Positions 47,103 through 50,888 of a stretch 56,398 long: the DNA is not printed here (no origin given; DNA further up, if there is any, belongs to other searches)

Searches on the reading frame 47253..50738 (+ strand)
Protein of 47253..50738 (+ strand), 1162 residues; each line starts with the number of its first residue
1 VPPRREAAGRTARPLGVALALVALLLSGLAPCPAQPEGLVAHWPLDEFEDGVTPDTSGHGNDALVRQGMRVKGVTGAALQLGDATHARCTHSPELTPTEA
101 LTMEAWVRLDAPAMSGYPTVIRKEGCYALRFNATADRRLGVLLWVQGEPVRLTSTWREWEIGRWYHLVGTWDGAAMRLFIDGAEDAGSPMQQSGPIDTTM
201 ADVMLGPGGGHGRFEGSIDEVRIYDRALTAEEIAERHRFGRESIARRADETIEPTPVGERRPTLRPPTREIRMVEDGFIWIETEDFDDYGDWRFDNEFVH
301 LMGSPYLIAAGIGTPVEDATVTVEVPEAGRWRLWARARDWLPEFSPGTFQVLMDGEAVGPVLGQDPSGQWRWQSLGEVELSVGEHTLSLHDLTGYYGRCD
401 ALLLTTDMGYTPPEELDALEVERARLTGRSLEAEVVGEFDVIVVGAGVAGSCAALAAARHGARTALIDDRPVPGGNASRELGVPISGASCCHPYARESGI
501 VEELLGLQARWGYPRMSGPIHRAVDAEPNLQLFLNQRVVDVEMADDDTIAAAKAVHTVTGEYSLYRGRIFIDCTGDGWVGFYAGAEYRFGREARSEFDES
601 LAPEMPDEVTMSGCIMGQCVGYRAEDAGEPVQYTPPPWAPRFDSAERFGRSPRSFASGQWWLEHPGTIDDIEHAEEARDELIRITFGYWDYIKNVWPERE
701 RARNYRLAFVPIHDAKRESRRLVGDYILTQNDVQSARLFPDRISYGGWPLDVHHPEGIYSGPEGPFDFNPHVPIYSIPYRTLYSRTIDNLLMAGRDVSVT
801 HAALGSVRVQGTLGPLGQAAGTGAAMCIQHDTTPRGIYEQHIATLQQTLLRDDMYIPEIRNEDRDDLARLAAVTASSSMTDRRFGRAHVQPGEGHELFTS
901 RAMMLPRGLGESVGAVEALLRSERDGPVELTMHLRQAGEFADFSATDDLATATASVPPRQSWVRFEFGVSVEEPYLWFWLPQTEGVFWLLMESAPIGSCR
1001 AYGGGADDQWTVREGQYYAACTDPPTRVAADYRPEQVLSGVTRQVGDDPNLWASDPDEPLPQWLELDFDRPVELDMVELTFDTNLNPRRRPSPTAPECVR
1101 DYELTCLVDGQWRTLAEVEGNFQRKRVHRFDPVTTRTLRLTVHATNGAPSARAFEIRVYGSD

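Call 40: search_protein_families(library=pfam, proteins=[window:47253-50738:+], max_evalue=0.001)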
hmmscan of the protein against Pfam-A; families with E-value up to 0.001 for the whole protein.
window:47253-50738:+ (1162 aa): 9 families
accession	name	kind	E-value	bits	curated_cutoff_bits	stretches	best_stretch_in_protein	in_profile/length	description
PF12831.13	FAD_oxidored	-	2.1e-78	264.9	27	1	440-849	1-416/416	FAD dependent oxidoreductase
PF13385.13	Laminin_G_3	-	6.1e-27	95.1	27.6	1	88-234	8-151/151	Concanavalin A-like lectin/glucanases superfamily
PF01266.30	DAO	-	4.9e-09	36.6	27.9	1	440-488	1-50/353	FAD dependent oxidoreductase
PF00754.31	F5_F8_type_C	-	3.7e-08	34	28.2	1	1046-1151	20-122/127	F5/8 type C domain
PF13450.12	NAD_binding_8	-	1.2e-07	32.4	21.9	1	443-479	1-37/68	NAD(P)-binding Rossmann-like domain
PF00890.30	FAD_binding_2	-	7.7e-07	29.1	20.4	1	440-476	1-37/414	FAD binding domain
PF01134.28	GIDA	-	8.3e-07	28.8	22.1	1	440-467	1-28/391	Glucose inhibited division protein A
PF22633.2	F5_F8_type_C_2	-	2.8e-06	28.3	27.8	1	1050-1140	10-91/91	NedA-like, galactose-binding domain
PF07992.20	Pyr_redox_2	-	3.6e-05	23.8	26.1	1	439-475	1-38/291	Pyridine nucleotide-disulphide oxidoreductase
